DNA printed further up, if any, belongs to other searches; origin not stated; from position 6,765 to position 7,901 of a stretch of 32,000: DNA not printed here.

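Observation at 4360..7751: Translationally coupled DNA methyltransferase + PtuA-like ABC ATPase + PtuB-like HNH nuclease: candidate methylation-gated Septu-like defence module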

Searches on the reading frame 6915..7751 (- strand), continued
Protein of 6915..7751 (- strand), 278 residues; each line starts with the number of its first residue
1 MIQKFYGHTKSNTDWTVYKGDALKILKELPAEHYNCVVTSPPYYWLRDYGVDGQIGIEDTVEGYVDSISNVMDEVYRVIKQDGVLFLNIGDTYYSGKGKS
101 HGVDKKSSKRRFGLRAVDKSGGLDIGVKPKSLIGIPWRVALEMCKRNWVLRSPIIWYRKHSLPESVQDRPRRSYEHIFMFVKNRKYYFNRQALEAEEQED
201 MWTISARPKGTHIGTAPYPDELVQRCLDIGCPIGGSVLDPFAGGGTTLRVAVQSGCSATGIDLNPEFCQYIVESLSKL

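Call 90: get_annotated_region(hit=H17, flank=3500)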
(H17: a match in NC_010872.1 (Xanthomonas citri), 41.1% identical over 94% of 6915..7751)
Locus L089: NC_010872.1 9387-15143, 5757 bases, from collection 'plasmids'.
description: Xanthomonas citri pv. glycines plasmid pAG1, complete sequence
organism: Xanthomonas citri (NCBI taxid 473421)
taxonomy: Bacteria; Pseudomonadota; Gammaproteobacteria; Lysobacterales; Lysobacteraceae; Xanthomonas; Xanthomonas citri
host: -; source: -; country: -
typing (MOB-suite, as given by PLSDB): non-mobilizable; replicon rep_cluster_1061
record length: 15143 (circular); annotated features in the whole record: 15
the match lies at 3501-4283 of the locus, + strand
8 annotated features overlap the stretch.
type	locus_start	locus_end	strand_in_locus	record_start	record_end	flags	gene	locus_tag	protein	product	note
CDS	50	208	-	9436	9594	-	-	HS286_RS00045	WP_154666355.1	hypothetical protein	-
CDS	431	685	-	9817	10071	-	-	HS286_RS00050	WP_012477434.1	hypothetical protein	-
CDS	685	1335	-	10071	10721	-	-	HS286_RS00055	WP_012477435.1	ParA family protein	-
CDS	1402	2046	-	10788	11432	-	-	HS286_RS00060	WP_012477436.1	recombinase family protein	GO:0006310 - DNA recombination [Evidence IEA]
CDS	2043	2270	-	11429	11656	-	-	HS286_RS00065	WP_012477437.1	hypothetical protein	-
CDS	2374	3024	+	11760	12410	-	-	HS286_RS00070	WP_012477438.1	recombinase family protein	GO:0006310 - DNA recombination [Evidence IEA]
CDS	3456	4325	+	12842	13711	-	-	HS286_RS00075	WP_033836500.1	site-specific DNA-methyltransferase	GO:0009307 - DNA restriction-modification system [Evidence IEA]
CDS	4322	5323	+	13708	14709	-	-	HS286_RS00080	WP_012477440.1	XcyI family restriction endonuclease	GO:0009307 - DNA restriction-modification system [Evidence IEA]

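Call 91: search_protein_families(library=pfam, proteins=[L087:4854-6731:+, L087:6728-8737:+, L088:4922-6502:+, L088:6557-7756:+, L086:697-3318:+], max_evalue=0.01)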
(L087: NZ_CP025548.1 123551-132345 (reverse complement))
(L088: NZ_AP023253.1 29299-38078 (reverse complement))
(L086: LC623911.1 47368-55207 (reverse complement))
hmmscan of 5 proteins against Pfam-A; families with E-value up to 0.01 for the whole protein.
L087:4854-6731:+ (625 aa): 15 families
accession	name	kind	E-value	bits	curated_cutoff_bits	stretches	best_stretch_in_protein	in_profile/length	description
PF07728.20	AAA_5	-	9e-18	65.1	22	1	302-476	1-139/139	AAA domain (dynein-related subfamily)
PF00004.35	AAA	-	7.9e-06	26.8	21.2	1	304-337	2-35/131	ATPase family associated with various cellular activities (AAA)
PF05496.18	RuvB_N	-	3.2e-05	24.2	27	1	300-330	33-63/159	Holliday junction DNA helicase RuvB P-loop domain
PF13604.12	AAA_30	-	4e-05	23.9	27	1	303-411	21-104/191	AAA domain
PF07726.17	AAA_3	-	0.00019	21.7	27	1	302-345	1-44/131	ATPase family associated with various cellular activities (AAA)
PF00378.25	ECH_1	-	0.00021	21.2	27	1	567-620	153-205/251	Enoyl-CoA hydratase/isomerase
PF13521.12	AAA_28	-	0.00026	21.7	27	1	304-330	3-29/164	AAA domain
PF13401.12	AAA_22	-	0.0006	20.6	27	1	301-366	6-59/130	AAA domain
PF13191.12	AAA_16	-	0.00083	20.3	32.6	1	299-327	24-51/167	AAA ATPase domain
PF20720.3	nSTAND3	-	0.00092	19.4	27.2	1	301-324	18-41/155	Novel STAND NTPase 3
PF13245.12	AAA_19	-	0.0011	19.5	25.1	1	300-413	11-108/134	AAA domain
PF13238.12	AAA_18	-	0.0012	19.7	29.4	1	304-326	2-24/128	AAA domain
PF01078.27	Mg_chelatase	-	0.0049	16.7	20.3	0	302-322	24-44/207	Magnesium chelatase, subunit ChlI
PF02224.24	Cytidylate_kin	-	0.0079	16.4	26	0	305-333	3-31/211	Cytidylate kinase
PF13671.12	AAA_33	-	0.0095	16.7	27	0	304-333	3-32/143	AAA domain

L087:6728-8737:+ (669 aa): 0 families

L088:4922-6502:+ (526 aa): 6 families
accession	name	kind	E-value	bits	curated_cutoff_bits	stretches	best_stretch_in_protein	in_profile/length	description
PF07728.20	AAA_5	-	1.2e-15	58.2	22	1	265-419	2-139/139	AAA domain (dynein-related subfamily)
PF00004.35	AAA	-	1.2e-05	26.2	21.2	1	266-419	2-123/131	ATPase family associated with various cellular activities (AAA)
PF13191.12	AAA_16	-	0.00015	22.7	32.6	1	255-303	14-73/167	AAA ATPase domain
PF13401.12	AAA_22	-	0.00049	20.9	27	1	265-357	8-95/130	AAA domain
PF07726.17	AAA_3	-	0.0046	17.3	27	0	383-419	92-129/131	ATPase family associated with various cellular activities (AAA)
PF05496.18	RuvB_N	-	0.0058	16.8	27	0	252-287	22-58/159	Holliday junction DNA helicase RuvB P-loop domain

L088:6557-7756:+ (399 aa): 1 family
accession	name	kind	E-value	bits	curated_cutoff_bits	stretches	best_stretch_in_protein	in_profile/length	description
PF10117.15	McrBC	-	3.7e-16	59.4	23.9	1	37-335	1-301/318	McrBC 5-methylcytosine restriction system component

L086:697-3318:+ (873 aa): 9 families
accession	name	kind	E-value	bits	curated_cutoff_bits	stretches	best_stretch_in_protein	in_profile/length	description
PF02463.25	SMC_N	-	1.7e-17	64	40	2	497-715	53-217/220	RecF/RecN/SMC N terminal domain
PF13476.12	AAA_23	-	1.1e-11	46.2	27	1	89-302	6-190/201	AAA domain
PF13304.12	AAA_21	-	3.7e-09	37.5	27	1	525-695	131-298/304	AAA domain, putative AbiEii toxin, Type IV TA system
PF13175.12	AAA_15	-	3.8e-05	23.9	32.1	1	82-251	3-172/374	AAA ATPase domain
PF13514.12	AAA_27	-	0.00037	20.6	22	1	81-129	5-52/206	AAA domain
PF13555.12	AAA_29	-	0.0013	18.9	27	1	92-130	11-49/61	P-loop containing region of AAA domain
PF00005.33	ABC_tran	-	0.0014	19.7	25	0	103-124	11-32/137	ABC transporter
PF13191.12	AAA_16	-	0.005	17.8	32.6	0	104-130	25-51/167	AAA ATPase domain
PF00910.28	RNA_helicase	-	0.0074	17.2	21.5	0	106-147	1-45/105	RNA helicase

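Call 92: search_protein_families(library=padloc, proteins=[L087:4854-6731:+, L087:6728-8737:+, L088:4922-6502:+, L088:6557-7756:+, L086:697-3318:+, L087:4085-4813:+, L088:4004-4918:+, L086:3489-4373:+], max_evalue=0.00001)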
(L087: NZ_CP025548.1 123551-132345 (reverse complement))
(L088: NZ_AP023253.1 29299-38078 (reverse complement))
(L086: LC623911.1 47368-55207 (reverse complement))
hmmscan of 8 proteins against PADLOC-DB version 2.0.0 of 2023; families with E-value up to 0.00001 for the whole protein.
L087:4854-6731:+ (625 aa): 0 families

L087:6728-8737:+ (669 aa): 0 families

L088:4922-6502:+ (526 aa): 1 family
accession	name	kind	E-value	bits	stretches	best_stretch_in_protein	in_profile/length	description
PDLC03547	REase_II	-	4.5e-10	36.7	1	266-377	268-377/585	Type II restriction enzyme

L088:6557-7756:+ (399 aa): 0 families

L086:697-3318:+ (873 aa): 16 families
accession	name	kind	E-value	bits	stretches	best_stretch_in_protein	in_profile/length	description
PDLC04135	mad3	-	1.9e-22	78.3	2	524-727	193-355/374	mads_3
PDLC03859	LmuB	-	1.9e-22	78.2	2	171-702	142-590/611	-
PDLC03865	LmuB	-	5.4e-17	59.3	1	82-141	3-65/1007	-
PDLC03861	LmuB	-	1.6e-14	50.9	1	65-133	193-261/1213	-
PDLC02740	PbeC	-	2.5e-11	41.1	1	409-675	341-600/648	PbeC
PDLC02668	DndD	-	3.3e-11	40.9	1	408-703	342-628/659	DndD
PDLC02980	AriA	-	7.5e-11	40.5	0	527-695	133-298/304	-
PDLC02756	PbeC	-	1.9e-10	38.4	1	453-676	387-603/643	PbeC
PDLC02731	PbeC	-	1.1e-08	32.3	0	452-675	390-602/645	PbeC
PDLC04891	PDC-S06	-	5.8e-08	29.6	0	365-706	379-695/858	-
PDLC02747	PbeC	-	2.2e-07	28.1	0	82-137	6-60/632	PbeC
PDLC02335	AbiLi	-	2.7e-07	27.9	1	62-712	30-254/326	AbiLi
PDLC03868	LmuB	-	6.3e-07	26.1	0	82-134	6-59/1035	-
PDLC00278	PtuA1|PtuA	-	1.3e-06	26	1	81-137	2-57/436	AAA ATPase domain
PDLC04178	HEC-01A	-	7e-06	23.3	0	82-125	9-50/399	-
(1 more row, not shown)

L087:4085-4813:+ (242 aa): 35 families (the best 25 are shown)
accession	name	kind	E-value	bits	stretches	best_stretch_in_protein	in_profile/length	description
PDLC03387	MTase_II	-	2.7e-66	221.7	1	1-232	35-270/289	Type II methyltransferase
PDLC03252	MTase_II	-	4.8e-45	152.4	1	1-231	114-347/365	Type II methyltransferase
PDLC03316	MTase_II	-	2.5e-35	120.2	2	90-195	116-224/390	Type II methyltransferase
PDLC03309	MTase_II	-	1.2e-32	111.2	1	3-231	110-337/353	Type II methyltransferase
PDLC03336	MTase_II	-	4.1e-30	103.2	2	2-153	53-188/421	Type II methyltransferase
PDLC03303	MTase_II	-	1.1e-21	75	2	1-64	27-90/668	Type II methyltransferase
PDLC03353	MTase_II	-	1.6e-20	71.7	1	101-235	99-248/260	Type II methyltransferase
PDLC03371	MTase_II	-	6.3e-18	63.2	1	100-240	103-255/260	Type II methyltransferase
PDLC03350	MTase_II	-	2.6e-15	54.6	1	158-233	218-291/312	Type II methyltransferase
PDLC03299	MTase_II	-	2e-14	51.8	1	173-230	193-250/296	Type II methyltransferase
PDLC03320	MTase_II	-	1.1e-12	45.7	1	160-234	196-271/289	Type II methyltransferase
PDLC03216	MTase_II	-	2.2e-12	44.7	1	98-238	103-256/364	Type II methyltransferase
PDLC03259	MTase_II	-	5e-11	40.1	1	174-234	192-252/423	Type II methyltransferase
PDLC03283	MTase_II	-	2.9e-10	37.9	1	176-239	210-273/352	Type II methyltransferase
PDLC03260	MTase_II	-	3e-10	37.6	1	133-230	199-300/349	Type II methyltransferase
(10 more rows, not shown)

L088:4004-4918:+ (304 aa): 40 families (the best 25 are shown)
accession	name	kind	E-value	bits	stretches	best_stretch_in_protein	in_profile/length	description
PDLC03387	MTase_II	-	2.4e-74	248.1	1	3-261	17-277/289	Type II methyltransferase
PDLC03252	MTase_II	-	1.8e-54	183.4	1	3-254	96-348/365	Type II methyltransferase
PDLC03353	MTase_II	-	1.7e-36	124.1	2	124-259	100-250/260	Type II methyltransferase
PDLC03336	MTase_II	-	2.7e-35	120.2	1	2-176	33-189/421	Type II methyltransferase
PDLC03309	MTase_II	-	5.1e-35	119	1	18-255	105-339/353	Type II methyltransferase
PDLC03316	MTase_II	-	6.8e-33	112.2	2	14-77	52-115/390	Type II methyltransferase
PDLC03303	MTase_II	-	8e-31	105.2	2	2-84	8-90/668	Type II methyltransferase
PDLC03259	MTase_II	-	1.3e-27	94.7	2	180-259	181-255/423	Type II methyltransferase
PDLC03350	MTase_II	-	1.4e-27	94.9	2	179-259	218-295/312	Type II methyltransferase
PDLC03299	MTase_II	-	2.6e-25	87.5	2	176-260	174-258/296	Type II methyltransferase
PDLC03371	MTase_II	-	9.1e-25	85.7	1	122-261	103-254/260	Type II methyltransferase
PDLC03260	MTase_II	-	4.8e-21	73.1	2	138-254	179-302/349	Type II methyltransferase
PDLC03283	MTase_II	-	1.3e-20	72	1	188-262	199-274/352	Type II methyltransferase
PDLC03265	MTase_II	-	1.2e-18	65.6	2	179-260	251-329/333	Type II methyltransferase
PDLC03246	MTase_II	-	5.6e-16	56.6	2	192-257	299-364/376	Type II methyltransferase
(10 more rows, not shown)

L086:3489-4373:+ (294 aa): 49 families (the best 25 are shown)
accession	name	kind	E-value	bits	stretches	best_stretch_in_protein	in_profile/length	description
PDLC03387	MTase_II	-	3.3e-139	461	1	11-288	3-283/289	Type II methyltransferase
PDLC03252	MTase_II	-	2.3e-110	367.3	1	19-281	90-353/365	Type II methyltransferase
PDLC03336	MTase_II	-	3.5e-52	175.9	2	21-194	30-191/421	Type II methyltransferase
PDLC03309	MTase_II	-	8e-43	144.7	1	60-278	123-340/353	Type II methyltransferase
PDLC03371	MTase_II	-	9.7e-38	128.2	1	139-283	103-254/260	Type II methyltransferase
PDLC03303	MTase_II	-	3.2e-35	119.8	2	22-100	6-84/668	Type II methyltransferase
PDLC03316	MTase_II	-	1.9e-32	110.7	2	130-236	117-221/390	Type II methyltransferase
PDLC03216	MTase_II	-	1.2e-30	104.7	1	137-284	103-258/364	Type II methyltransferase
PDLC03738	oMTase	-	1.5e-30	104.2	1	138-283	113-267/376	orphan methyltransferase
PDLC03353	MTase_II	-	4.8e-30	103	1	17-285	7-254/260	Type II methyltransferase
PDLC03299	MTase_II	-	7.8e-29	99.1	2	219-285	195-263/296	Type II methyltransferase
PDLC03350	MTase_II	-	8.2e-26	89.1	2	147-287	148-301/312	Type II methyltransferase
PDLC03259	MTase_II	-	6.7e-23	79.2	1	32-281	15-255/423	Type II methyltransferase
PDLC03260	MTase_II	-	3.7e-22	76.7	1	145-285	169-311/349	Type II methyltransferase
PDLC03265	MTase_II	-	1.4e-21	75.3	2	206-284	252-331/333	Type II methyltransferase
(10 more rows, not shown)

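Call 93: get_annotated_region(hit=H9, flank=3500)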
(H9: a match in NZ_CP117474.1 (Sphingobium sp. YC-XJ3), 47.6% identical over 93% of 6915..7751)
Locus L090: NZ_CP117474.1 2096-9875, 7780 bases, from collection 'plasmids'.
description: Sphingobium sp. YC-XJ3 plasmid unnamed3, complete sequence
organism: Sphingobium sp. YC-XJ3 (NCBI taxid 3024245)
taxonomy: Bacteria; Pseudomonadota; Alphaproteobacteria; Sphingomonadales; Sphingomonadaceae; Sphingobium; Sphingobium sp. YC-XJ3
host: -; source: whole organism,Contaminated soil; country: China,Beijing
typing (MOB-suite, as given by PLSDB): conjugative; replicon rep_cluster_824; relaxase MOBQ; mating-pair formation MPF_T
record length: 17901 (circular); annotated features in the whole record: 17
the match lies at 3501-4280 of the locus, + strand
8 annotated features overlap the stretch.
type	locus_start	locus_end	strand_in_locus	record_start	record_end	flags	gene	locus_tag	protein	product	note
CDS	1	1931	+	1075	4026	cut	-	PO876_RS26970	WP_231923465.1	Tn3 family transposase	-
CDS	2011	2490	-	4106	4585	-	-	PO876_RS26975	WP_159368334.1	hypothetical protein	-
CDS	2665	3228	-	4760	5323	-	-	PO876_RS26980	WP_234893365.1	recombinase family protein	GO:0006310 - DNA recombination [Evidence IEA]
CDS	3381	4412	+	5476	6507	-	-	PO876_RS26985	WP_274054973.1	site-specific DNA-methyltransferase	GO:0009307 - DNA restriction-modification system [Evidence IEA]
CDS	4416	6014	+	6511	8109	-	-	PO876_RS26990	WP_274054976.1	AAA family ATPase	-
CDS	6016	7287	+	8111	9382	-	-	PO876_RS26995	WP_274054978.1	hypothetical protein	-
CDS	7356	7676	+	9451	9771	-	-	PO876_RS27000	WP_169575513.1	type II toxin-antitoxin system RelE/ParE family toxin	-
CDS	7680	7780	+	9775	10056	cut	-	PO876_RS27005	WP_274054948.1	XRE family transcriptional regulator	-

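Call 94: get_annotated_region(hit=H10, flank=3500)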
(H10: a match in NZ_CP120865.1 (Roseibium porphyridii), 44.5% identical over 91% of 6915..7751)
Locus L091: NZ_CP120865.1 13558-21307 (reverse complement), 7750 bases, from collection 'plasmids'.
description: Roseibium porphyridii strain KMA01 plasmid unnamed2, complete sequence
organism: Roseibium porphyridii (NCBI taxid 2866279)
taxonomy: Bacteria; Pseudomonadota; Alphaproteobacteria; Hyphomicrobiales; Stappiaceae; Roseibium; Roseibium porphyridii
host: -; source: Porphyridium cruentum; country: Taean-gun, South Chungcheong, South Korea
typing (MOB-suite, as given by PLSDB): non-mobilizable
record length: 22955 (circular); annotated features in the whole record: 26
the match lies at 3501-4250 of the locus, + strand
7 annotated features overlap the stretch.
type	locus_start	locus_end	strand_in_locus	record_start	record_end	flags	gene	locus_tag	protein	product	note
CDS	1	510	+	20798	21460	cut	-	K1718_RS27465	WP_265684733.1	hypothetical protein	-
CDS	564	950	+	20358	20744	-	-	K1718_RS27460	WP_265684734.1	hypothetical protein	-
CDS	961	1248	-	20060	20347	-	-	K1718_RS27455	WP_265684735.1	hypothetical protein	-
CDS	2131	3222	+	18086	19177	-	-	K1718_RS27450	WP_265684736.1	replication initiator protein A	-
CDS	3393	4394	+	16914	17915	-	-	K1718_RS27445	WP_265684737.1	site-specific DNA-methyltransferase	GO:0009307 - DNA restriction-modification system [Evidence IEA]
CDS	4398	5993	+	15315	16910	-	-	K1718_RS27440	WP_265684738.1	AAA family ATPase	-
CDS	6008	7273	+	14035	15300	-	-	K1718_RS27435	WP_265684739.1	hypothetical protein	-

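Call 95: get_annotated_region(hit=H11, flank=3500)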
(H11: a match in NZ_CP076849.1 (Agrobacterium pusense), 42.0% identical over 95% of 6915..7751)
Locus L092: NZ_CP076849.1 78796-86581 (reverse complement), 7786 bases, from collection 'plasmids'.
description: Agrobacterium pusense strain SX41 plasmid pB, complete sequence
organism: Agrobacterium pusense (NCBI taxid 648995)
taxonomy: Bacteria; Pseudomonadota; Alphaproteobacteria; Hyphomicrobiales; Rhizobiaceae; Agrobacterium; Agrobacterium pusense
host: -; source: mixed culture,weathered tuff; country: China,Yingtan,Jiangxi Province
typing (MOB-suite, as given by PLSDB): non-mobilizable; replicon rep_cluster_440; mating-pair formation MPF_T
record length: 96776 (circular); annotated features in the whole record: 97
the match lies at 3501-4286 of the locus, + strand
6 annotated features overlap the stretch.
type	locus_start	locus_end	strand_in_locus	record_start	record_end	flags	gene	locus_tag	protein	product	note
CDS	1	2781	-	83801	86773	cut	-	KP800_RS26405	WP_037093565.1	TrlF family AAA-like ATPase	-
CDS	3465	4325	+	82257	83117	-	-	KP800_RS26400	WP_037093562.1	site-specific DNA-methyltransferase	GO:0009307 - DNA restriction-modification system [Evidence IEA]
CDS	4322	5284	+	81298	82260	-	-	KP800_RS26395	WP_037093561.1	XcyI family restriction endonuclease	GO:0009307 - DNA restriction-modification system [Evidence IEA]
CDS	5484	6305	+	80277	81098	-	-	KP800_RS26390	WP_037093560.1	hypothetical protein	-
CDS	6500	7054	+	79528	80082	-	-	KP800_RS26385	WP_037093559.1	recombinase family protein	GO:0006310 - DNA recombination [Evidence IEA]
CDS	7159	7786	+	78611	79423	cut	-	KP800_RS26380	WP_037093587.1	aminoglycoside phosphotransferase family protein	GO:0006468 - protein phosphorylation [Evidence IEA]; GO:0019748 - secondary metabolic process [Evidence IEA]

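Call 96: get_annotated_region(hit=H12, flank=3500)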
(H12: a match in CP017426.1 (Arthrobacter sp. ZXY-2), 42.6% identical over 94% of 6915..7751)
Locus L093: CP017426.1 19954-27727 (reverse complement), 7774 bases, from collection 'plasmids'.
description: Arthrobacter sp. ZXY-2 plasmid pZXY25, complete sequence
organism: Arthrobacter sp. ZXY-2 (NCBI taxid 1806905)
taxonomy: Bacteria; Actinomycetota; Actinomycetes; Micrococcales; Micrococcaceae; Arthrobacter; Arthrobacter sp. ZXY-2
host: -; source: whole organism,soil; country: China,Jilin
typing (MOB-suite, as given by PLSDB): non-mobilizable
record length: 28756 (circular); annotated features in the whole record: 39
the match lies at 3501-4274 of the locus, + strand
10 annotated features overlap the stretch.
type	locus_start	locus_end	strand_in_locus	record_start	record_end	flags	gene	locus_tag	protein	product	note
CDS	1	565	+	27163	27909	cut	-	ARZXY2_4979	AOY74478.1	hypothetical protein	-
CDS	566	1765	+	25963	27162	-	-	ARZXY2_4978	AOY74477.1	hypothetical protein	-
CDS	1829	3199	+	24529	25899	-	-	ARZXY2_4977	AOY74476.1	hypothetical protein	-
CDS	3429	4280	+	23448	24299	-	yhdJ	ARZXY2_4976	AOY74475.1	DNA modification methylase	-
CDS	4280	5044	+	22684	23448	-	-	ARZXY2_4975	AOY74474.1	hypothetical protein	-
CDS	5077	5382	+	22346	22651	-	-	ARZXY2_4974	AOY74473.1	hypothetical protein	-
CDS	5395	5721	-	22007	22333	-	-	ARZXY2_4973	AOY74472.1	hypothetical protein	-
CDS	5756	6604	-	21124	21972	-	-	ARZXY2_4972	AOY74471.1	hypothetical protein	-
CDS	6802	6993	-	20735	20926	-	-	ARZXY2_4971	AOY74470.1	hypothetical protein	-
CDS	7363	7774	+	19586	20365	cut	-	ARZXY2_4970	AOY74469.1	ATPase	-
